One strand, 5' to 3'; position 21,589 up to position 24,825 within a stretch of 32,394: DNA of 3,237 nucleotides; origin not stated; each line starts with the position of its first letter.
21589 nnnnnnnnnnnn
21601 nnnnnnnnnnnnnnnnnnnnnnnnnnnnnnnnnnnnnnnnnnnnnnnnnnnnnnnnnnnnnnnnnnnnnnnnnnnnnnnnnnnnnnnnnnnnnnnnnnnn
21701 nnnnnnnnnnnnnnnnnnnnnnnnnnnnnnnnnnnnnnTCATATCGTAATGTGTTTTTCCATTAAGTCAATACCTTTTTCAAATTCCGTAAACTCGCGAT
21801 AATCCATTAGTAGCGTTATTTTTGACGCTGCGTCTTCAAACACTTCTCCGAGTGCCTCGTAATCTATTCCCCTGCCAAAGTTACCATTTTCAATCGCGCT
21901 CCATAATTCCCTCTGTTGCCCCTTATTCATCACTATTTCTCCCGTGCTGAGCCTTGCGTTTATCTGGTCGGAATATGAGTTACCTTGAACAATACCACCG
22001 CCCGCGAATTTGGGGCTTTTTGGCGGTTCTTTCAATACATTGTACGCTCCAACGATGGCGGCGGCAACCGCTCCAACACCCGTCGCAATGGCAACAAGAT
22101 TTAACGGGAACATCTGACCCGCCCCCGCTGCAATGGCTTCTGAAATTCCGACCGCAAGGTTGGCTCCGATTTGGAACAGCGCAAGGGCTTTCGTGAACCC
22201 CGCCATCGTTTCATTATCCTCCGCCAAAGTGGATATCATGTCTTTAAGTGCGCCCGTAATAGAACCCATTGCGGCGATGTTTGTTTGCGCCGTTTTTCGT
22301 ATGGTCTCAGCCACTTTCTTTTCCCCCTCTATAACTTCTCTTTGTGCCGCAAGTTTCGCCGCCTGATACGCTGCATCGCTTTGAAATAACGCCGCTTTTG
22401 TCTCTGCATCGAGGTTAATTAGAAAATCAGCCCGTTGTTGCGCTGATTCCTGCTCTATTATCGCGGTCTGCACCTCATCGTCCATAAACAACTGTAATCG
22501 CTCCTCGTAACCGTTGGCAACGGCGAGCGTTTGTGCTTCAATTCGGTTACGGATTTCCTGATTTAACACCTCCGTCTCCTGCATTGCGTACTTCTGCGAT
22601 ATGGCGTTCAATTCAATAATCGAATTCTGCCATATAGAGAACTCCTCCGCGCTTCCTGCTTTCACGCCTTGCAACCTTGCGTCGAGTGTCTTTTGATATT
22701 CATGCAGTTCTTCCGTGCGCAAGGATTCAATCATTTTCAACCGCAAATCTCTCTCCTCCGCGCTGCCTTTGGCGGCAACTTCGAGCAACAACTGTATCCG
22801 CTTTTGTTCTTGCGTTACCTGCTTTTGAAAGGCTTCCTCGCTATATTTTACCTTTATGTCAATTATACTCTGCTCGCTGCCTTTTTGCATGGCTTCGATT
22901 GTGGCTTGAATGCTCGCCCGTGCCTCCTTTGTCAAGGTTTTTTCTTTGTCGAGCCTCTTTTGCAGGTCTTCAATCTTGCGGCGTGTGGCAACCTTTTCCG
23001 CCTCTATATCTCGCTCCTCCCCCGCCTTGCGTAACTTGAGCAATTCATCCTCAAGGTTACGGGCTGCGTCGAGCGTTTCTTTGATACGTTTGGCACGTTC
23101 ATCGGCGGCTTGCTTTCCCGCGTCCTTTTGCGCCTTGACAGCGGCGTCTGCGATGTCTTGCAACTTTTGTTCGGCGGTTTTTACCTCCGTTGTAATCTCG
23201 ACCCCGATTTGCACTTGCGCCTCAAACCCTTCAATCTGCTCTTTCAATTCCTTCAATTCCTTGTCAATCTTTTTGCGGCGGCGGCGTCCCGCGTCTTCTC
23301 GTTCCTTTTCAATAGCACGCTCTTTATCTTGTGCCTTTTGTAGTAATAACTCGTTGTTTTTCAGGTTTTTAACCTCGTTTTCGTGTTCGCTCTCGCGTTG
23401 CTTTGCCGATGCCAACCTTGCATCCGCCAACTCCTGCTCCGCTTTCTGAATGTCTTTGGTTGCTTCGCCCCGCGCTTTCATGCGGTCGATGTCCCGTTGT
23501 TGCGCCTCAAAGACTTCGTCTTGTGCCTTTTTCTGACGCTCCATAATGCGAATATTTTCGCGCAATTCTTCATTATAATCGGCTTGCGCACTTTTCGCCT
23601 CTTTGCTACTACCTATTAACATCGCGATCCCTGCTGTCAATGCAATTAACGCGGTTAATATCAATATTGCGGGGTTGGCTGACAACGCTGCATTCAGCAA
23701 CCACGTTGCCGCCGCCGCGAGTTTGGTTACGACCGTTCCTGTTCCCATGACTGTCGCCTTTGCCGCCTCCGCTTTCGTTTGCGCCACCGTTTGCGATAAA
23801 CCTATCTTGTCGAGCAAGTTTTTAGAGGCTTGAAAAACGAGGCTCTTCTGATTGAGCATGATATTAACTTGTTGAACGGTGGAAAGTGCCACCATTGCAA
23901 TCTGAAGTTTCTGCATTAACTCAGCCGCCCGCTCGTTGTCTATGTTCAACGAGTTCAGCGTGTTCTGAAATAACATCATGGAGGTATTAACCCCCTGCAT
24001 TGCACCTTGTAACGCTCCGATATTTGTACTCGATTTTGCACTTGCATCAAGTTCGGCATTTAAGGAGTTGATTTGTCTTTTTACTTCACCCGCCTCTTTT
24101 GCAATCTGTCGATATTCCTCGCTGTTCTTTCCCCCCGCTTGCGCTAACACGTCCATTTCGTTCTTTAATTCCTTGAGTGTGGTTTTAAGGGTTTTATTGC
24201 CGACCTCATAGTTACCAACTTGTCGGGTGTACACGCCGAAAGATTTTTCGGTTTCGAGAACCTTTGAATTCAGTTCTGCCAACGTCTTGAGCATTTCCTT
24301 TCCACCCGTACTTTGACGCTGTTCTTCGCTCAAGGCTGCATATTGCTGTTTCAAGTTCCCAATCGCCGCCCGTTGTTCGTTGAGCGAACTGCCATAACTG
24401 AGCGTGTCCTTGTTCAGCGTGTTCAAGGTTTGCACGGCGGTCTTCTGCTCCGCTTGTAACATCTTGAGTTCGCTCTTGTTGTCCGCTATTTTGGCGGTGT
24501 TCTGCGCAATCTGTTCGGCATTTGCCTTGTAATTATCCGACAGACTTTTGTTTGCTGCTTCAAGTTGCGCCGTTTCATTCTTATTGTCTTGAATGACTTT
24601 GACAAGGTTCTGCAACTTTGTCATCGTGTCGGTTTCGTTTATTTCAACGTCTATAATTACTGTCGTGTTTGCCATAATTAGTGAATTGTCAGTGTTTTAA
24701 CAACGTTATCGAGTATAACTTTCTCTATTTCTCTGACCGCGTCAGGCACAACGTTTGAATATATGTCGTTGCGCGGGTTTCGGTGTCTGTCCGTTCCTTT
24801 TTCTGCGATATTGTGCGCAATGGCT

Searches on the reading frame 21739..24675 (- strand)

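Call 11: search_protein_families(library=phrogs, proteins=[window:21739-24675:-], max_evalue=0.001)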
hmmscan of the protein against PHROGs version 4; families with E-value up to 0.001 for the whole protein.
window:21739-24675:- (978 aa): 4 families
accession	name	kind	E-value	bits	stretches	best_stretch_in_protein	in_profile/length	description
phrog_37298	-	unknown function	1.3e-14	54.2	1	490-917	593-1013/1088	-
phrog_971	-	lysis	1.6e-05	24.7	1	119-354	327-538/1338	endolysin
phrog_9959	-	tail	1.9e-05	23.4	1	244-416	399-562/1708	tail length tape measure protein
phrog_1538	-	tail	0.00039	20.2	1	496-902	306-721/811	tail length tape measure protein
